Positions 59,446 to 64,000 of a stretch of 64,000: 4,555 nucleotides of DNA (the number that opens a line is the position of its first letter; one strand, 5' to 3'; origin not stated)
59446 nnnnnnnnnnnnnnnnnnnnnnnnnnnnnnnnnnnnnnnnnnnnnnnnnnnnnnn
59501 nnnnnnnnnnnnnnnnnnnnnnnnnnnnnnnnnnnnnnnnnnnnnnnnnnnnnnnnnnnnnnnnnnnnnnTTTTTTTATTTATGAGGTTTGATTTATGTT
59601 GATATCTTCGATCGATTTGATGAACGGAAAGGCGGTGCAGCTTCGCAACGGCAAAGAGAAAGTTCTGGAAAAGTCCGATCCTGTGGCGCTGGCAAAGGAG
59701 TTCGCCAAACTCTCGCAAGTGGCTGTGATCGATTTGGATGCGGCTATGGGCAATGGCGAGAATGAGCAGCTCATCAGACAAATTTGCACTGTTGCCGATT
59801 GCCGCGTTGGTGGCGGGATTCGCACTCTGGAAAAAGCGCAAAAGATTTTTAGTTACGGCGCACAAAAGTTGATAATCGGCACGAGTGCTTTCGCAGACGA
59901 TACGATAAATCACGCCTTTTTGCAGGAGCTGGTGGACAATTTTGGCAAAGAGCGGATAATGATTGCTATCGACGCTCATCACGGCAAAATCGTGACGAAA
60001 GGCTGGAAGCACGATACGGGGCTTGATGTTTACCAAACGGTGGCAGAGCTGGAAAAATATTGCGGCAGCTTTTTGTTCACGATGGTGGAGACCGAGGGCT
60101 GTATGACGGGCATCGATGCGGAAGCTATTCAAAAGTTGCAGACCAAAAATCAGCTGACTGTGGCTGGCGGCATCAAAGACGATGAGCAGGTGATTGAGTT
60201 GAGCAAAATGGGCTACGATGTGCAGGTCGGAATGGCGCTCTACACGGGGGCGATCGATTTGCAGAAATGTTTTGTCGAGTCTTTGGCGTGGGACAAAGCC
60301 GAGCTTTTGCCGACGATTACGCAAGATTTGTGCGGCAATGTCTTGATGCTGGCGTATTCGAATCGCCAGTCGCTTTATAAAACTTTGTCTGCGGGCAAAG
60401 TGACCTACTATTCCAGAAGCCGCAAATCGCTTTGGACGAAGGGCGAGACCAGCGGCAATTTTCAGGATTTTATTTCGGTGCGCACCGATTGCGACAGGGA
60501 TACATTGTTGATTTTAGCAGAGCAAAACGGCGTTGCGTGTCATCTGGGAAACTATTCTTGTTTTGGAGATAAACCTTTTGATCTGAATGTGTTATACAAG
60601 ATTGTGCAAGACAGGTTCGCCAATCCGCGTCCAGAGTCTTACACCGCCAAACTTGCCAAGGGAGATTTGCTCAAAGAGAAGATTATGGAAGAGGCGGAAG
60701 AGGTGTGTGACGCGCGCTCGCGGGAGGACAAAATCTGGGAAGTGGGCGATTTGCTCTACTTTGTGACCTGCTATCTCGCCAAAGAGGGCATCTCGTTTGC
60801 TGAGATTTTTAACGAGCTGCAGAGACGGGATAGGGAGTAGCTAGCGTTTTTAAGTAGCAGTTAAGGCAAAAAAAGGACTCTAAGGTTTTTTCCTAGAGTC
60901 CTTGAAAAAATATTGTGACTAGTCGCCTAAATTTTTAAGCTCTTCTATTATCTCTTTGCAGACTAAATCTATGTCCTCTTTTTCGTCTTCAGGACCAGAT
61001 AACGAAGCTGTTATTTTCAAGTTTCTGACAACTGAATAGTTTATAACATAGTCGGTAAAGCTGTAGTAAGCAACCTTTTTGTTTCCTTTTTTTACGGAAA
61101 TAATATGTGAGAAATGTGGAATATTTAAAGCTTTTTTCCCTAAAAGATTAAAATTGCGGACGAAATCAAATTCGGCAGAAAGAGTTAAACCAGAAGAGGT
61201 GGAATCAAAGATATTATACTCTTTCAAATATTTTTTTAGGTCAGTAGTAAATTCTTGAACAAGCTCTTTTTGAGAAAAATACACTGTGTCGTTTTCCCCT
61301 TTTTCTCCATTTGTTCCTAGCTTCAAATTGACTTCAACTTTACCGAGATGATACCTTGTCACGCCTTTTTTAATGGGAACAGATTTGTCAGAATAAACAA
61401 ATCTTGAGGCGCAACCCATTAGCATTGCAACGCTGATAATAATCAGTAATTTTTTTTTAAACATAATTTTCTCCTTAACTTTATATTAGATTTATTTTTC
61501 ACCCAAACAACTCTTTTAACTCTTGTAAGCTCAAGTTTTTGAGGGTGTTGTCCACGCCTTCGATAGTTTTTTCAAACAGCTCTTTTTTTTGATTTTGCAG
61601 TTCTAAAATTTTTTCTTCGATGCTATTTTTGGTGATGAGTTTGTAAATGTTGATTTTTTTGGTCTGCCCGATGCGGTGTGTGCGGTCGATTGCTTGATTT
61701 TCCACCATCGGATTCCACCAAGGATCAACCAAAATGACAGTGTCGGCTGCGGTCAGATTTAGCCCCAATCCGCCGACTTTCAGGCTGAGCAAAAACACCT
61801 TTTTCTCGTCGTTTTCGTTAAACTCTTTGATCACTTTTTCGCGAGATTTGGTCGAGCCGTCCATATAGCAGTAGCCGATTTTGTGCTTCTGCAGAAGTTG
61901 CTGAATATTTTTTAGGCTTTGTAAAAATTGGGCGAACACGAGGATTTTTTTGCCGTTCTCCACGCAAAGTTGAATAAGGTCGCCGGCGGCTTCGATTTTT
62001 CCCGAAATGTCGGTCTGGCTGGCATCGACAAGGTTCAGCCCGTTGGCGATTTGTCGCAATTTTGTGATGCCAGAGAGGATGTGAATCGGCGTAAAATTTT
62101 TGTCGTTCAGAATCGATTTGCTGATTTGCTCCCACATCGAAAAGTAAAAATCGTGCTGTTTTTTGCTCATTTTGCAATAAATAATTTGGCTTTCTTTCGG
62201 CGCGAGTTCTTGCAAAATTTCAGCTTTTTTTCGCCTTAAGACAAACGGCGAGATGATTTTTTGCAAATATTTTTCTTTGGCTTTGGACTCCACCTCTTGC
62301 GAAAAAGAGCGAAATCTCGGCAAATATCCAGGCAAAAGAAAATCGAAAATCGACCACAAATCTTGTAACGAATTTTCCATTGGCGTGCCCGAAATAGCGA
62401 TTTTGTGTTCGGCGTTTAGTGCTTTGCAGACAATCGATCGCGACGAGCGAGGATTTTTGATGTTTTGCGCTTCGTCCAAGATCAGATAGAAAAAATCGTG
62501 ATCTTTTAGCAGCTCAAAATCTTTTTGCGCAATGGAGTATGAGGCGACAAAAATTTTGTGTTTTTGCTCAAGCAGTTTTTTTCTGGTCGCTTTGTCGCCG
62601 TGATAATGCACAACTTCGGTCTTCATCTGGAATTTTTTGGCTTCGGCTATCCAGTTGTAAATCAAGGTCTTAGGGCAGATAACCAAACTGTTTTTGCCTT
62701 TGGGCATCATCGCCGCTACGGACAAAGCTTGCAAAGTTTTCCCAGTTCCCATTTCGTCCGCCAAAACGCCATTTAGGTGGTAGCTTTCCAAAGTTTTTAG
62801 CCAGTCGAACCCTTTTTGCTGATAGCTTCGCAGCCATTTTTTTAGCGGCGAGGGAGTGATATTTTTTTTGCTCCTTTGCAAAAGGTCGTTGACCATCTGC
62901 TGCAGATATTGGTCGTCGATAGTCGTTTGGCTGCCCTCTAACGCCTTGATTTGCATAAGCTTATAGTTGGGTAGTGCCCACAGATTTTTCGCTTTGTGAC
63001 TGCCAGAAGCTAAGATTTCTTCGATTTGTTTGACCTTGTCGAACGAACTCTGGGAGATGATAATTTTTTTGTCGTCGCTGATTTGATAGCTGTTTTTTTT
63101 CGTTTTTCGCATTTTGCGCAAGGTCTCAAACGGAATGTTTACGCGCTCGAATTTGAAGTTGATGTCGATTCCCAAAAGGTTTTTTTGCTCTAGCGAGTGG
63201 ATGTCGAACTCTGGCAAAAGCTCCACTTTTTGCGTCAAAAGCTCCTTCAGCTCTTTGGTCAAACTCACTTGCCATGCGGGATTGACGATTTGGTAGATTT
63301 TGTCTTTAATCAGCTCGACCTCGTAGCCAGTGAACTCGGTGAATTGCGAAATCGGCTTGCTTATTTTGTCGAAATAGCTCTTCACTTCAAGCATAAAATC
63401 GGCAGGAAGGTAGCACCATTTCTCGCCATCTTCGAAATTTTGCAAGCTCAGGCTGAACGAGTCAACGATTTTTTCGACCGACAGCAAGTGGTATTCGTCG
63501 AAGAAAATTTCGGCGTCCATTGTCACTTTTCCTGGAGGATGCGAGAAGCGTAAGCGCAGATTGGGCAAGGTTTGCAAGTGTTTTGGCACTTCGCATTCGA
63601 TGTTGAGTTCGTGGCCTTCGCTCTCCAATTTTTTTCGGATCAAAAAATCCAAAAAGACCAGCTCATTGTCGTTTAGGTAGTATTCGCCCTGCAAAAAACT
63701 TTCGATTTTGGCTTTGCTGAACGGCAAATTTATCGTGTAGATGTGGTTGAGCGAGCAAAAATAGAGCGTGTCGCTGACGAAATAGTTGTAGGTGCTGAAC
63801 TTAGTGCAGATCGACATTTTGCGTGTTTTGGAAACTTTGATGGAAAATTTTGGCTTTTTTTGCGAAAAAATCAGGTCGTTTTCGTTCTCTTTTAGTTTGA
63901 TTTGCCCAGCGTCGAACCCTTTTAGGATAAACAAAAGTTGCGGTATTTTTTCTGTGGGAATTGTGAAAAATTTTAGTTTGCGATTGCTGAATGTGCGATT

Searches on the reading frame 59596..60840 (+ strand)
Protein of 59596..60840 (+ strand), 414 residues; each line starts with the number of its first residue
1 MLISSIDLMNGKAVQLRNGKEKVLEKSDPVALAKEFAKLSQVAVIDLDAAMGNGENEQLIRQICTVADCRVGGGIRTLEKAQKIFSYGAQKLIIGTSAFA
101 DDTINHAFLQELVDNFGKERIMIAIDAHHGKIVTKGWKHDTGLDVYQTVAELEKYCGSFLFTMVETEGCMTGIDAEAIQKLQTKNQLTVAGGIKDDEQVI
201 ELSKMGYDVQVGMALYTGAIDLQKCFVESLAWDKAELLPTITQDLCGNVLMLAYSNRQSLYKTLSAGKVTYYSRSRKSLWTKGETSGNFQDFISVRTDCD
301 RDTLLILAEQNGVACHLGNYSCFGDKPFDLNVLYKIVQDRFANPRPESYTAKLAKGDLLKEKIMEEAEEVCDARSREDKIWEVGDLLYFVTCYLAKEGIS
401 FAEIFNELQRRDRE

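Call 14: search_protein_families(library=pfam, proteins=[window:59596-60840:+], max_evalue=0.001)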
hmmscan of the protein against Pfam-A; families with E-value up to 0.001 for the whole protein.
window:59596-60840:+ (414 aa): 4 families
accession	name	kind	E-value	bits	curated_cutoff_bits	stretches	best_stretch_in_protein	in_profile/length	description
PF00977.27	His_biosynth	-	1.4e-47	162.5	23.6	1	2-220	2-227/228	Histidine biosynthesis protein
PF01502.23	PRA-CH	-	2.7e-32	110.9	27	1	251-323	1-73/74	Phosphoribosyl-AMP cyclohydrolase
PF01503.22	PRA-PH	-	9.3e-17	61.7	21.3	1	333-411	4-85/86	Phosphoribosyl-ATP pyrophosphohydrolase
PF01884.23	PcrB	-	2.3e-06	27.7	23.9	0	25-102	137-215/226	PcrB family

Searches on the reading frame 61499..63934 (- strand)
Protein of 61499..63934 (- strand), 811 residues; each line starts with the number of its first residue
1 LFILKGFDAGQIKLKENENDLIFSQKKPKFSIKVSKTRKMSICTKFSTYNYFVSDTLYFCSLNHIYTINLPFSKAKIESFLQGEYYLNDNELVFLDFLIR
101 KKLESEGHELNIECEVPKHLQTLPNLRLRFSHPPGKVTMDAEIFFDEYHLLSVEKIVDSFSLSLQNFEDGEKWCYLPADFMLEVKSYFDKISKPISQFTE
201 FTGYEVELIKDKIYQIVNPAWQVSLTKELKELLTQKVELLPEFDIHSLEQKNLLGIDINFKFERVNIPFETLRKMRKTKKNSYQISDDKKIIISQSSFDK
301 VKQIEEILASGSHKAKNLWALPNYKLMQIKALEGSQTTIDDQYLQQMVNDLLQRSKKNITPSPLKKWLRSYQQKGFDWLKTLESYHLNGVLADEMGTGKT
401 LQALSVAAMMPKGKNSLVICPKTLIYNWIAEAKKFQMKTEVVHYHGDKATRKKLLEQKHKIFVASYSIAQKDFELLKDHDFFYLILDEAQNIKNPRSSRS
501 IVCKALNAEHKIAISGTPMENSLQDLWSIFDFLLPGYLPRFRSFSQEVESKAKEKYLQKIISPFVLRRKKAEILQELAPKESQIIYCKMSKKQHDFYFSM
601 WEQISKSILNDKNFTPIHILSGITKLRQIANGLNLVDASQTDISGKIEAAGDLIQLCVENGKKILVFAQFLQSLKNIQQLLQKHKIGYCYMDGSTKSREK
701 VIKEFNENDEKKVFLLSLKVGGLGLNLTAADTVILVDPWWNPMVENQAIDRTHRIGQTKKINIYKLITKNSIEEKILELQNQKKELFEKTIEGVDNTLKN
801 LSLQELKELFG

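Call 14: search_protein_families(library=pfam, proteins=[window:61499-63934:-], max_evalue=0.001)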
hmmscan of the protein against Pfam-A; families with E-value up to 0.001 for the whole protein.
window:61499-63934:- (811 aa): 7 families
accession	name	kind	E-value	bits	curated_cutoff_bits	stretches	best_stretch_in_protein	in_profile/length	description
PF00176.29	SNF2-rel_dom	-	7.3e-61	206.2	24.9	1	371-632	1-287/290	SNF2-related domain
PF00271.37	Helicase_C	-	2.3e-24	86.2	23.5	1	646-756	2-110/110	Helicase conserved C-terminal domain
PF04851.21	ResIII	-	2e-11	44.5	22.5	1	368-518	4-162/164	Type III restriction enzyme, res subunit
PF16203.11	ERCC3_RAD25_C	-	9.3e-07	28.8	27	1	646-739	45-134/248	ERCC3/RAD25/XPB C-terminal helicase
PF11496.14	HDA2-3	-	0.00019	21.1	27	1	638-792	83-247/278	Class II histone deacetylase complex subunits 2 and 3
PF18766.7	SWI2_SNF2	-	0.00038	20.6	26.7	0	385-537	17-174/221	SWI2/SNF2 ATPase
PF13307.12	Helicase_C_2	-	0.00099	19.6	25.3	0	654-734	2-89/170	Helicase C-terminal domain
